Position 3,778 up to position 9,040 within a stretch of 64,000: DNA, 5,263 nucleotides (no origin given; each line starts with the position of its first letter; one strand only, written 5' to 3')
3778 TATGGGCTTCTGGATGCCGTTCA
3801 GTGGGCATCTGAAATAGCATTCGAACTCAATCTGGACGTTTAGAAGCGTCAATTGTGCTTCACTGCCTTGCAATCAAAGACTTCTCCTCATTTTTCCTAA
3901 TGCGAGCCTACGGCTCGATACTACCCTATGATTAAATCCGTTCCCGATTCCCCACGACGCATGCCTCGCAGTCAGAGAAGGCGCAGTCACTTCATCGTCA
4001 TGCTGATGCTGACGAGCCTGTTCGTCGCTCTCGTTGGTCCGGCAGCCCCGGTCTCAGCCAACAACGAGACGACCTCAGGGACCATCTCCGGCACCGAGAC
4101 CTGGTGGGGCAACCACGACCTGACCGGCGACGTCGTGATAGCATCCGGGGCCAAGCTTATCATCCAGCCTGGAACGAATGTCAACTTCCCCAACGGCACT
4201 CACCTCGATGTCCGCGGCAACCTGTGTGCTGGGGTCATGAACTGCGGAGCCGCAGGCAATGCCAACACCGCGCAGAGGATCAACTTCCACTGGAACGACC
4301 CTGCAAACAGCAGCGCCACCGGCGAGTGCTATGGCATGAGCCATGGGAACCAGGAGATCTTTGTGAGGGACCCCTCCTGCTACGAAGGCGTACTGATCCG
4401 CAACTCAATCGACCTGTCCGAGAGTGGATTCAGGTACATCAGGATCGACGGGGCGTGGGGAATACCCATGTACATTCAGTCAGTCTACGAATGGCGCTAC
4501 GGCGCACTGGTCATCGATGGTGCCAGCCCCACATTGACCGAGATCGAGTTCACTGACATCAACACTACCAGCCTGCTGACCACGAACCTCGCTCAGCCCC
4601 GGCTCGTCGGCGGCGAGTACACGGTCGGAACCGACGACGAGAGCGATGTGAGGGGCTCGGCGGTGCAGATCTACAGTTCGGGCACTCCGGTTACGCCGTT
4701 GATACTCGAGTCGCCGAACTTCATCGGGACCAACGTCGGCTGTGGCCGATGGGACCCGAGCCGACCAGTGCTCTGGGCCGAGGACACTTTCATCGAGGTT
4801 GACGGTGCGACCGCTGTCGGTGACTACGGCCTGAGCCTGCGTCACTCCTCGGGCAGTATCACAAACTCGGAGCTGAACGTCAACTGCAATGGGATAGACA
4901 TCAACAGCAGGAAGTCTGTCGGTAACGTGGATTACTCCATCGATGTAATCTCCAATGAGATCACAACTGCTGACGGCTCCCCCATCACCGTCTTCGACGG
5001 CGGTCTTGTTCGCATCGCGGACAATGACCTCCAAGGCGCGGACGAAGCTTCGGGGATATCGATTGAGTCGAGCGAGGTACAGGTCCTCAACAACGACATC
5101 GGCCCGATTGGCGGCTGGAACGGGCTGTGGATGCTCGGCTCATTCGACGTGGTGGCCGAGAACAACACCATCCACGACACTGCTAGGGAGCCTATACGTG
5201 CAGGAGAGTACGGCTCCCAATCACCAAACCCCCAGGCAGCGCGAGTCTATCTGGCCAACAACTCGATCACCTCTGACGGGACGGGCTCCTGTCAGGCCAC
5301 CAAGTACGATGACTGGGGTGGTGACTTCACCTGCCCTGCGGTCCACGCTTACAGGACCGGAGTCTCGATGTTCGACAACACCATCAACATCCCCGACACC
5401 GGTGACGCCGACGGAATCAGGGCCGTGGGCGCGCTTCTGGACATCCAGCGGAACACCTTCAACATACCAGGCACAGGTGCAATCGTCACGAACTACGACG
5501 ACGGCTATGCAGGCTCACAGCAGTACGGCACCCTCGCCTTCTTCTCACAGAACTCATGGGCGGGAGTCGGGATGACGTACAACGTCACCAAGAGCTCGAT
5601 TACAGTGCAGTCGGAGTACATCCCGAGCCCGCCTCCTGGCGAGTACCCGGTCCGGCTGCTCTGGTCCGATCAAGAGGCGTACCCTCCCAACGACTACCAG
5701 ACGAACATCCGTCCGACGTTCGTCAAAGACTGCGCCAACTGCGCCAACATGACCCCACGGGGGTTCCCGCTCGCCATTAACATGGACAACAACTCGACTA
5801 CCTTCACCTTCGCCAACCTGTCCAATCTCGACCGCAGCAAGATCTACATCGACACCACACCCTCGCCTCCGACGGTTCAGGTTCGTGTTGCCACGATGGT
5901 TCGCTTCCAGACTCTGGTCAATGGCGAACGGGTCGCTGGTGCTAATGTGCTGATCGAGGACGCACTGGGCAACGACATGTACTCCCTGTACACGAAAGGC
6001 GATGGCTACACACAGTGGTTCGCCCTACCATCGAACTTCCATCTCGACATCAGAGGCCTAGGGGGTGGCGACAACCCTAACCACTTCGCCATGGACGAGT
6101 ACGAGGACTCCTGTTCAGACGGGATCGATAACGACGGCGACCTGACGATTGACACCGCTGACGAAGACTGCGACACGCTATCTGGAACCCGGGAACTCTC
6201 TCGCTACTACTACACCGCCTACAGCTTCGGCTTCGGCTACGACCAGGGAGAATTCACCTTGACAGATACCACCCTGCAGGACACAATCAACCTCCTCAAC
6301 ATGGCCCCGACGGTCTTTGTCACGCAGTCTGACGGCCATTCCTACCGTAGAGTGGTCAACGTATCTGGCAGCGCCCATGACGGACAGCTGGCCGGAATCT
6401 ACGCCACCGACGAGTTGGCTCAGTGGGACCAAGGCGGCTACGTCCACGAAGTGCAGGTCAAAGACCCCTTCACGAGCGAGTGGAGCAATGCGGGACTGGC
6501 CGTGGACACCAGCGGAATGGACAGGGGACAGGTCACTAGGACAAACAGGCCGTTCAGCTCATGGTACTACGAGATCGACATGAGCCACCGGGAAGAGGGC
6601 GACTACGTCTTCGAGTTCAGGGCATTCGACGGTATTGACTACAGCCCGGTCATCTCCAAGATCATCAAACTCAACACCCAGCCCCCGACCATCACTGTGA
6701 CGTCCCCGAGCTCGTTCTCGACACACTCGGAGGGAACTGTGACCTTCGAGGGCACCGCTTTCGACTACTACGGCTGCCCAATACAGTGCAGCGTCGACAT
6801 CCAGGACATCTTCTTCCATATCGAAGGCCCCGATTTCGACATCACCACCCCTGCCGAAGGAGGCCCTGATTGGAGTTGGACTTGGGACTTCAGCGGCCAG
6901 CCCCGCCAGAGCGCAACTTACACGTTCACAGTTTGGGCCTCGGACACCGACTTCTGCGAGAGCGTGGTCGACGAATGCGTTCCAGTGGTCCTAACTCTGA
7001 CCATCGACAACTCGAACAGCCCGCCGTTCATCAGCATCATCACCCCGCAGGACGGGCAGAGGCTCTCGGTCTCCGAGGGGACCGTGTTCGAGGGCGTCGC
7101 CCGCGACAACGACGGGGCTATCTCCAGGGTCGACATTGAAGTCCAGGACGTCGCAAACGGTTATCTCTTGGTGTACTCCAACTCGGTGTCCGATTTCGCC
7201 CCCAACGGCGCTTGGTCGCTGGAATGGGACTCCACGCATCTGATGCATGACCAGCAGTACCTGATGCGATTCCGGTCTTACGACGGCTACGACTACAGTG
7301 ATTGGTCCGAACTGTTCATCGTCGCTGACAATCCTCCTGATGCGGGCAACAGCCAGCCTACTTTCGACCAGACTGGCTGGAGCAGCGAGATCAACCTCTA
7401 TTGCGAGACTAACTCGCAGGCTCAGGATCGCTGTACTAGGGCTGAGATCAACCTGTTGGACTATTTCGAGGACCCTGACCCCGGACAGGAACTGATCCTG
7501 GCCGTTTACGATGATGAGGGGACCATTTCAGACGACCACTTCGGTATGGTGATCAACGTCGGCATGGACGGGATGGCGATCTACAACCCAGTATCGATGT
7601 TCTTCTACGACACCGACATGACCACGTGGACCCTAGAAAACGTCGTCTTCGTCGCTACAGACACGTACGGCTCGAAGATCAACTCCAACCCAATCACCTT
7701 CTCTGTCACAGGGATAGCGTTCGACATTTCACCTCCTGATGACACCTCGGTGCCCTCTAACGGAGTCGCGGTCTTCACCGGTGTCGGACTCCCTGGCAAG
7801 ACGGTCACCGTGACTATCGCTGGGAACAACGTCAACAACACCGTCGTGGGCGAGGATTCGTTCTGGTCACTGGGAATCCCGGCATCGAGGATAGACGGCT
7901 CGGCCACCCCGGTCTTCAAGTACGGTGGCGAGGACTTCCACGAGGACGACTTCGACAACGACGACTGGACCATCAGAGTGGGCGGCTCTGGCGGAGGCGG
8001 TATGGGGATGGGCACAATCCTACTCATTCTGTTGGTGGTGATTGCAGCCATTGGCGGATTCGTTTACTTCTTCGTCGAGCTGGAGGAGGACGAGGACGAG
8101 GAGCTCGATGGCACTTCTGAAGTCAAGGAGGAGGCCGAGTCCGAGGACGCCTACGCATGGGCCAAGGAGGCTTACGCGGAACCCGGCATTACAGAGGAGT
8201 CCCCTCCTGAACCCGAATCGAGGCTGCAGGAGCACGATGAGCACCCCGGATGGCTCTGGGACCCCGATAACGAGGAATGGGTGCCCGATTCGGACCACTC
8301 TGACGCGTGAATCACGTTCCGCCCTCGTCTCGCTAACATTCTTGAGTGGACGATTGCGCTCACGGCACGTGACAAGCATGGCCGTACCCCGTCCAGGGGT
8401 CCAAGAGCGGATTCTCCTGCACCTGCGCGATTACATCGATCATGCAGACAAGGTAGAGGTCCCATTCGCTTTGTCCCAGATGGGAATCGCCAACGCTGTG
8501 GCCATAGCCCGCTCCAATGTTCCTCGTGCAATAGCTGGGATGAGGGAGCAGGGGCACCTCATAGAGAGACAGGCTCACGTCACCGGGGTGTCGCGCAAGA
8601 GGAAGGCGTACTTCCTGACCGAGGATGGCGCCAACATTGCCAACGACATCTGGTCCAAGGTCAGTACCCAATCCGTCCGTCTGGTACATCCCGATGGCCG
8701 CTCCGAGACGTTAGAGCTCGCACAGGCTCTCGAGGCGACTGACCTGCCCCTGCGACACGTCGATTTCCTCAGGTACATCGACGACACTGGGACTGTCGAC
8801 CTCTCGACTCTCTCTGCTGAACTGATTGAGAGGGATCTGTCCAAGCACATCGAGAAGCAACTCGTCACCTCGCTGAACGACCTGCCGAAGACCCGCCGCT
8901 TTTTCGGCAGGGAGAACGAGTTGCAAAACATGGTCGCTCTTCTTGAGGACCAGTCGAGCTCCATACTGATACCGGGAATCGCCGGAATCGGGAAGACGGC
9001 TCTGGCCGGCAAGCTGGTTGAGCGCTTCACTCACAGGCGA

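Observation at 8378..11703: wHTH / Arch_ATPase (STAND-like) / TPR protein converging on an MBL-fold hydrolase, embedded between giant surface-protein genes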

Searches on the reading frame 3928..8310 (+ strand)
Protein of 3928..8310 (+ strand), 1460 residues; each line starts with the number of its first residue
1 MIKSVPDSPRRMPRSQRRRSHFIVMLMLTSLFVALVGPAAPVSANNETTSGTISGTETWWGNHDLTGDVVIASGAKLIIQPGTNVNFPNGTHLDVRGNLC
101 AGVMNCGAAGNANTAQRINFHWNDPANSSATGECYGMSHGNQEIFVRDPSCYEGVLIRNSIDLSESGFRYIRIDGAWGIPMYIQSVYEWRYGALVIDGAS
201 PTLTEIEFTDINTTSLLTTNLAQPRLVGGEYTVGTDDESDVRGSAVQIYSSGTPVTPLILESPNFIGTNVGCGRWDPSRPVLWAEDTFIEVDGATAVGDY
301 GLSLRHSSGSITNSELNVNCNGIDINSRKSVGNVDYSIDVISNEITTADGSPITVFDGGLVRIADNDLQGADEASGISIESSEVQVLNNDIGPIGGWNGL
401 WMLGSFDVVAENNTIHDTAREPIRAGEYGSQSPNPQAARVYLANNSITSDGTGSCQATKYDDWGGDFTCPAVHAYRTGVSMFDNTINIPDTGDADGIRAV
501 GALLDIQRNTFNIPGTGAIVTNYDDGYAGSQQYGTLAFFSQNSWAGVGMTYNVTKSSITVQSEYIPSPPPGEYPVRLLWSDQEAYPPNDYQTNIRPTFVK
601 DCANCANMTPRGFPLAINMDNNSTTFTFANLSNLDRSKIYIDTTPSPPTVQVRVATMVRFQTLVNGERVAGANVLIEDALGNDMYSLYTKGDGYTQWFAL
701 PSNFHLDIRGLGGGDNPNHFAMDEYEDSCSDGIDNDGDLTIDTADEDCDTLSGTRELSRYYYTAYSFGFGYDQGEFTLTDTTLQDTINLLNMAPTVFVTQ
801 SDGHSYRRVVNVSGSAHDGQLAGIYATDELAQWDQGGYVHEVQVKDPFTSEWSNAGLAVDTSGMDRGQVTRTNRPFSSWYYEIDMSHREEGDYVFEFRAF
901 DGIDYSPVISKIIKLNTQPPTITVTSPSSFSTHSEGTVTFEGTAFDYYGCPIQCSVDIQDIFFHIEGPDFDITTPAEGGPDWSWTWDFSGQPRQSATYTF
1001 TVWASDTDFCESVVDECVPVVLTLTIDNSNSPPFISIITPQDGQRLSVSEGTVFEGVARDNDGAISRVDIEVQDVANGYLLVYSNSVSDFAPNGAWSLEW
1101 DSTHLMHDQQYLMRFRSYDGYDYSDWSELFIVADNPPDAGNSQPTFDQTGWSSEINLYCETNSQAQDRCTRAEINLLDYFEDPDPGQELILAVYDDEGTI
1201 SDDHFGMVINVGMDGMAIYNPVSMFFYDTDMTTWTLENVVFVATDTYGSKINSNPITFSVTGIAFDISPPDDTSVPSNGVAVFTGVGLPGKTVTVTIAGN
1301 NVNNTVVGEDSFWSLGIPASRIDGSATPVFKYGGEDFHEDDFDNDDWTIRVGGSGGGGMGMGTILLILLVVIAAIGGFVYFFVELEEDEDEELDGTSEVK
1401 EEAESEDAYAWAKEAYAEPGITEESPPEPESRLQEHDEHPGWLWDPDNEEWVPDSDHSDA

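Call 6: search_protein_families(library=pfam, proteins=[window:3928-8310:+], max_evalue=0.01)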
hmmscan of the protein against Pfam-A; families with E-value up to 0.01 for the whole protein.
window:3928-8310:+ (1460 aa): 1 family
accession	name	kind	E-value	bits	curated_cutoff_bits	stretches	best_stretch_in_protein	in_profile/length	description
PF17957.7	Big_7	-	7.8e-09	36.5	24.1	1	1033-1104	1-60/70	Bacterial Ig domain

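Call 8: search_protein_families(library=ncbifam, proteins=[window:3928-8310:+], max_evalue=0.01)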
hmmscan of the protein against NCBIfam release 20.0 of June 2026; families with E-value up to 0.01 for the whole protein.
window:3928-8310:+ (1460 aa): 2 families
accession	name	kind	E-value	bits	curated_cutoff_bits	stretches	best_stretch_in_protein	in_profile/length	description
NF033662.1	acid_disulf_rpt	repeat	1.9e-05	24.3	41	1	726-750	4-28/32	acidic double-disulfide repeat-containing protein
NF033510.3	Ca_tandemer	repeat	0.00087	19.6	50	1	1282-1323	34-75/96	Ca2+-stabilized repeat-containing adhesin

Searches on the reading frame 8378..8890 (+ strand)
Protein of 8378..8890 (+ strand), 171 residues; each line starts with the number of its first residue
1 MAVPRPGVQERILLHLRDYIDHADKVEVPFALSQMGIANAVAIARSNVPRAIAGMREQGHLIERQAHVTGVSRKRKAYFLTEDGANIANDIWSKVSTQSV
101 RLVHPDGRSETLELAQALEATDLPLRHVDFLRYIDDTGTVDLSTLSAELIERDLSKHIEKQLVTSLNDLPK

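Call 23: search_protein_families(library=pfam, proteins=[window:8378-8890:+], max_evalue=5)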
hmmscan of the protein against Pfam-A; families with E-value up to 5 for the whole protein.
window:8378-8890:+ (171 aa): 5 families
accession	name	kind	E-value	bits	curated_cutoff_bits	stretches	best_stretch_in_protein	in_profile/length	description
PF13545.12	HTH_Crp_2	-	0.00037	20.8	27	1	11-65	5-56/70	Crp-like helix-turn-helix domain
PF12802.13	MarR_2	-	0.03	14.9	27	1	32-62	21-51/61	MarR family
PF03551.20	PadR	-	0.072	13.5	27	1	55-85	41-70/75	Transcriptional regulator PadR-like family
PF09669.15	Phage_pRha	-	0.1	13.7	29.9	1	35-87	4-65/91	Phage regulatory protein Rha (Phage_pRha)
PF18607.7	HTH_54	-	0.18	12.4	32.3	1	32-67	28-63/92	ParA helix turn helix domain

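Call 66: predict_structure(alignment_id=A4)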
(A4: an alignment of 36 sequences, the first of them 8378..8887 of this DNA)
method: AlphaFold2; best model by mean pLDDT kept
length: 170 residues; sequences in the alignment: 36
mean_pLDDT: 85.8   pTM: 0.81
mean pLDDT of the five models: 85.8, 85.4, 83.8, 83.6, 82.3
residues with pLDDT >= 90: 96; 70-90: 53; 50-70: 8; < 50: 13
segments of 3 or more residues with pLDDT < 50: 157-165, 168-170
pLDDT, mean of each block of 10 residues (from residue 1): 77 95 90 92 89 95 91 91 97 93 94 93 86 89 85 56 45
secondary structure, 60 per line:
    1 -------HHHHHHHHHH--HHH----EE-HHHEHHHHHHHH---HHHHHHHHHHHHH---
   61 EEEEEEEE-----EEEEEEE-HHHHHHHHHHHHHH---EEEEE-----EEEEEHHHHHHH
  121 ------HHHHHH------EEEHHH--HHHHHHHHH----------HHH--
elements in order: H8-17 H34-41 H45-57 E61-68 E74-80 H82-95 E99-103 E109-113 H114-120 H127-132 E139-141 H147-155
